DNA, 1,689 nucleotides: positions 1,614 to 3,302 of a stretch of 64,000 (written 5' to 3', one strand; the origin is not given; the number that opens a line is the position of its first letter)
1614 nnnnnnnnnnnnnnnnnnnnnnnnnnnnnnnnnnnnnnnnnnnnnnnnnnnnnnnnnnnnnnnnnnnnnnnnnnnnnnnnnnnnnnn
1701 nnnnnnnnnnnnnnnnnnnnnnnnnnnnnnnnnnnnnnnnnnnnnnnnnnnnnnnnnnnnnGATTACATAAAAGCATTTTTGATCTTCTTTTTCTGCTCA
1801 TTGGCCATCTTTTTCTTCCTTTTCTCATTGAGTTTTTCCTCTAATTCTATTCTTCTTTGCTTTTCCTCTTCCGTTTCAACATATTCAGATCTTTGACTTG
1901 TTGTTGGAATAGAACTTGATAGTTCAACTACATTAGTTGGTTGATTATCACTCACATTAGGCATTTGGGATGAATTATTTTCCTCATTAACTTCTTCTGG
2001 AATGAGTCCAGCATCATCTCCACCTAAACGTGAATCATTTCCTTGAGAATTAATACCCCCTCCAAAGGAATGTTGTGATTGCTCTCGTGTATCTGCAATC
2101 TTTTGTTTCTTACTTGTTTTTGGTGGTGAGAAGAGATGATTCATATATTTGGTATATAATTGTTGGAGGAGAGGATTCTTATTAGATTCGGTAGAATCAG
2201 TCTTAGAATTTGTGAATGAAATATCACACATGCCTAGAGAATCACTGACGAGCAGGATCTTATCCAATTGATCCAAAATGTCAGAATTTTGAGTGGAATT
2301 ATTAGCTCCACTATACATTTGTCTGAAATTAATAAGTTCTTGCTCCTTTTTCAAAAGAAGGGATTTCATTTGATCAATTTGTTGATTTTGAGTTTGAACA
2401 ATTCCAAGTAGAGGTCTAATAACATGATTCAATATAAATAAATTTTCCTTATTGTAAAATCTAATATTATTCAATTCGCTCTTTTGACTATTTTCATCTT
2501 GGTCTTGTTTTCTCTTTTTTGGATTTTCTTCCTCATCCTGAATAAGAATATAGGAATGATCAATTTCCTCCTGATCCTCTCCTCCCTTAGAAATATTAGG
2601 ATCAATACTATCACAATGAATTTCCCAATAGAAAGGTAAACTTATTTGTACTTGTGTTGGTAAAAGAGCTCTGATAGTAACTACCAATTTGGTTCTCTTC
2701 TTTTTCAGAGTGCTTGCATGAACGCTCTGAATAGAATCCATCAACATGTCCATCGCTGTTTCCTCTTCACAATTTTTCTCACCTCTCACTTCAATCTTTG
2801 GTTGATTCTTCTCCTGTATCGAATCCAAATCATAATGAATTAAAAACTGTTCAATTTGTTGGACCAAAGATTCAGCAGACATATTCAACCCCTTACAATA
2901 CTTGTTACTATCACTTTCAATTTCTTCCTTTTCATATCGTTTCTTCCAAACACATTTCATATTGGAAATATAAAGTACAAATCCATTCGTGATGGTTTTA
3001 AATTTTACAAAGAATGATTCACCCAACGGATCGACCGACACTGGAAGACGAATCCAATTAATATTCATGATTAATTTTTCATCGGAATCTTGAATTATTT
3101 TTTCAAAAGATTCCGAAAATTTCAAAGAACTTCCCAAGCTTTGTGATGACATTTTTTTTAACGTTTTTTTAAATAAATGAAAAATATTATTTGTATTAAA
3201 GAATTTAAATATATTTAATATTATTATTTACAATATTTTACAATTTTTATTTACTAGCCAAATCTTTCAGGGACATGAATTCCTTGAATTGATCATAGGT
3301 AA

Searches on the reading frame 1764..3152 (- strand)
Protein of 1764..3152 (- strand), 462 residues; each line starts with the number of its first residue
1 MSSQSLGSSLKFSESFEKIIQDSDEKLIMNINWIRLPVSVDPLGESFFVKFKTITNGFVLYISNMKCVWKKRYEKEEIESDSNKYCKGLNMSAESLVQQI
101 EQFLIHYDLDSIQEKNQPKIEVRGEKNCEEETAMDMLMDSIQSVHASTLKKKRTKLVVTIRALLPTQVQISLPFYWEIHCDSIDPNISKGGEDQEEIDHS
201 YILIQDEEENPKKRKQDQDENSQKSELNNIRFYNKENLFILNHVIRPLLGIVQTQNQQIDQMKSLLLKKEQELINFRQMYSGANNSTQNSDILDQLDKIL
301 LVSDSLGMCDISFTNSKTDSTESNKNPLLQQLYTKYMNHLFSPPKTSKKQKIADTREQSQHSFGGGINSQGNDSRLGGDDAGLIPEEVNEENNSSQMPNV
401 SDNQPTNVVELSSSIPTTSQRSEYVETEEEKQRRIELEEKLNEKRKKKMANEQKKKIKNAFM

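Call 20: search_protein_families(library=pfam, proteins=[window:1764-3152:-], max_evalue=0.00001)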
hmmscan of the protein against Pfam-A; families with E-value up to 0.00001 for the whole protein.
window:1764-3152:- (462 aa): 1 family
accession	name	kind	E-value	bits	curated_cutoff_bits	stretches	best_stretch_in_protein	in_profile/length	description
PF09302.16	XLF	-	4.4e-08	33.9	24.6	1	33-180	2-113/115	XLF N-terminal domain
